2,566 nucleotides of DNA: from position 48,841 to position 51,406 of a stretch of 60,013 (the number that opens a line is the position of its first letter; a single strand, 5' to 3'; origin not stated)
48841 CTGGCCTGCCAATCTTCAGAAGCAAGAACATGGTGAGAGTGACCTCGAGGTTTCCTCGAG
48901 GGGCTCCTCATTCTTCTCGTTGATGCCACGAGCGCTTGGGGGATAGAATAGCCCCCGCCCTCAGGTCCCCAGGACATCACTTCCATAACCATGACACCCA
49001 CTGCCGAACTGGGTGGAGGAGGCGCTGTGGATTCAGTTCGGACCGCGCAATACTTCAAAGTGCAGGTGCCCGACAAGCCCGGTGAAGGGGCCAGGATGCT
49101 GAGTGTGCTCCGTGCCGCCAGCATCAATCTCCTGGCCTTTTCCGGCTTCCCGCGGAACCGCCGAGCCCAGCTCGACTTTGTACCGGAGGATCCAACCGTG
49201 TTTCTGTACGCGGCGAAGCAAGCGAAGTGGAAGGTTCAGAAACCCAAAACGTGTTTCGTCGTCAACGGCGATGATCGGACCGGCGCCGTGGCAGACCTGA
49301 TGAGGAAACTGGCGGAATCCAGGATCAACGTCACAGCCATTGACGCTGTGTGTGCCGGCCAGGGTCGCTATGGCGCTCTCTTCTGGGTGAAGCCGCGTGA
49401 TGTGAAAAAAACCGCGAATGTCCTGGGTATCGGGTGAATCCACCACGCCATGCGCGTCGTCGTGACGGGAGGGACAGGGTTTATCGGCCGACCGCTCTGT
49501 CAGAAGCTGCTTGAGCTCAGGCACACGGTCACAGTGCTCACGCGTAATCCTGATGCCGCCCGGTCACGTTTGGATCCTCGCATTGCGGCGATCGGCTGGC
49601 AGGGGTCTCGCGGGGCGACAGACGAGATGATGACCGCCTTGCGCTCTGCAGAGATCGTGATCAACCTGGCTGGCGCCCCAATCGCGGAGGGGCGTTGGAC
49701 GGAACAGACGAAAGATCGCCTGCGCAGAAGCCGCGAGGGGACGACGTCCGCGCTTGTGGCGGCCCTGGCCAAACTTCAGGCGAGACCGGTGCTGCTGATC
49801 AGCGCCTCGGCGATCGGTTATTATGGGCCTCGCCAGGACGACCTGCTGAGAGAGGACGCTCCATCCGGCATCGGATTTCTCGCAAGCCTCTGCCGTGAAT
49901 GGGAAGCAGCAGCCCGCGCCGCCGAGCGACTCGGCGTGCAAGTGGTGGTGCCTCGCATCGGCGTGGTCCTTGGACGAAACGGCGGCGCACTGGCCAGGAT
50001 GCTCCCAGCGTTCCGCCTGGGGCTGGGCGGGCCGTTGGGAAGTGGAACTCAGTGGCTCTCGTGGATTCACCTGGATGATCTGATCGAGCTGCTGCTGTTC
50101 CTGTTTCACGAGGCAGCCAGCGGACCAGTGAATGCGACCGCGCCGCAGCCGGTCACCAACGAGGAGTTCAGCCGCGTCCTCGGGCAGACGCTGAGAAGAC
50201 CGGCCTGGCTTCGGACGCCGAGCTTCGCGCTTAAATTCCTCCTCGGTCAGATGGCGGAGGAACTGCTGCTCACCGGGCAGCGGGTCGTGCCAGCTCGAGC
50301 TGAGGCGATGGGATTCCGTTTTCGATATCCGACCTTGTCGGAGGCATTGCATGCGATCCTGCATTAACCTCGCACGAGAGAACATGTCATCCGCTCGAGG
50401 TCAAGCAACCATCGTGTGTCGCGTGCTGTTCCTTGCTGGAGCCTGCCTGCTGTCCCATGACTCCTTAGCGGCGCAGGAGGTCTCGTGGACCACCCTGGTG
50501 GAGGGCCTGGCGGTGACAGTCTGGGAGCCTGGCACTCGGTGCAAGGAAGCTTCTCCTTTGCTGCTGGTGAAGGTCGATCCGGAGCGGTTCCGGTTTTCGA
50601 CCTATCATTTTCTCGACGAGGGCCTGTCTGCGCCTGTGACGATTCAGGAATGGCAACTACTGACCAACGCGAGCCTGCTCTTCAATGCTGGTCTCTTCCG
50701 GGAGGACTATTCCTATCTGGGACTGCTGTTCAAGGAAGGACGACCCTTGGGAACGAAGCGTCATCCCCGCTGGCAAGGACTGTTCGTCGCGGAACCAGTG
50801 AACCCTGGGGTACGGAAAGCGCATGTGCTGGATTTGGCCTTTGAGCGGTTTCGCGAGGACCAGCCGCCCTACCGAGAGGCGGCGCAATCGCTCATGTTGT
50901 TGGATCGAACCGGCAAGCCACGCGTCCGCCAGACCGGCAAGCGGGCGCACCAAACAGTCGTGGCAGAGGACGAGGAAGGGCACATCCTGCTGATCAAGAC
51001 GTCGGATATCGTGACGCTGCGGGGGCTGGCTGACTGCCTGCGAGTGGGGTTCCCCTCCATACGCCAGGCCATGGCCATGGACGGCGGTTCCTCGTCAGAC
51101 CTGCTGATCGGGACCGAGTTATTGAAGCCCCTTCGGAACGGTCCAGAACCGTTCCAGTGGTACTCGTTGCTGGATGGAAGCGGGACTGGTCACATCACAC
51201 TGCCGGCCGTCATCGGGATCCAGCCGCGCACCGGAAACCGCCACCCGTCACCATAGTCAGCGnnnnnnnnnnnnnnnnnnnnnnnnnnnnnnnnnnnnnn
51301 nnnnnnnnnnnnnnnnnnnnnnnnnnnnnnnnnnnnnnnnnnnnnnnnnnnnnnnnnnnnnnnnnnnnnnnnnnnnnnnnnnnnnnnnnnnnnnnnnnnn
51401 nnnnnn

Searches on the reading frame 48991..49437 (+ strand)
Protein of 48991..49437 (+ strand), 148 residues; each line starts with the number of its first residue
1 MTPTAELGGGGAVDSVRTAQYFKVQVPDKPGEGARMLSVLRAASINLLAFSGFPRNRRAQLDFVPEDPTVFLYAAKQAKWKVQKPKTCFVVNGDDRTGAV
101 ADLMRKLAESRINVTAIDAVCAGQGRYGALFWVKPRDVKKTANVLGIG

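Call 38: search_protein_families(library=pfam, proteins=[window:48991-49437:+], max_evalue=0.00001)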
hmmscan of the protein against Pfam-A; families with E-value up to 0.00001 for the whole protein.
window:48991-49437:+ (148 aa): 1 family
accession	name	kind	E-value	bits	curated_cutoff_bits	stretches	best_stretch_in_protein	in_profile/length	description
PF01842.31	ACT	-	2.7e-07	30.7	27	0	92-145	6-58/66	ACT domain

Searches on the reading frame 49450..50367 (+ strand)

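Call 38: search_protein_families(library=pfam, proteins=[window:49450-50367:+], max_evalue=0.00001)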
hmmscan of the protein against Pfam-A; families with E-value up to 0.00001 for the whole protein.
window:49450-50367:+ (305 aa): 4 families
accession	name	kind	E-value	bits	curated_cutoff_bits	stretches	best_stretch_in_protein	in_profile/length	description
PF01370.27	Epimerase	-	1.3e-21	77.6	20.9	1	3-226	1-232/240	NAD dependent epimerase/dehydratase family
PF08338.16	DUF1731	-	8.2e-21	73.9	27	1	256-303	1-47/47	Domain of unknown function (DUF1731)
PF13460.12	NAD_binding_10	-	6.4e-09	36.4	27.2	1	7-129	1-108/184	NAD(P)H-binding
PF01073.25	3Beta_HSD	-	7.6e-06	25.6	22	0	4-108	1-106/280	3-beta hydroxysteroid dehydrogenase/isomerase family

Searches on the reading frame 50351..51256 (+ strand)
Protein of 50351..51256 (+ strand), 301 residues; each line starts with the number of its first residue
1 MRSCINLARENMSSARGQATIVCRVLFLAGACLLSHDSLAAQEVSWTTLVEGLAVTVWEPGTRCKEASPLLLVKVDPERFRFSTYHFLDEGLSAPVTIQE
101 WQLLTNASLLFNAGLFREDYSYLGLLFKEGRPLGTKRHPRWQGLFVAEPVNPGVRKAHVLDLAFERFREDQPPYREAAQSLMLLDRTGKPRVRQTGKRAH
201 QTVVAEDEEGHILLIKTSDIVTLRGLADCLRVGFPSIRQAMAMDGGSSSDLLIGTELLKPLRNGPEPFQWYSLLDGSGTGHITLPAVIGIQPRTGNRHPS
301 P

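Call 38: search_protein_families(library=pfam, proteins=[window:50351-51256:+], max_evalue=0.00001)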
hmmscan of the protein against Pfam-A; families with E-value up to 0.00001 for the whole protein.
window:50351-51256:+ (301 aa): 1 family
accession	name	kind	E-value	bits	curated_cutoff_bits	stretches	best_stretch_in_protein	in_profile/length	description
PF09992.14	NAGPA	-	2.6e-07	31.4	25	1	110-257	6-150/169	Phosphodiester glycosidase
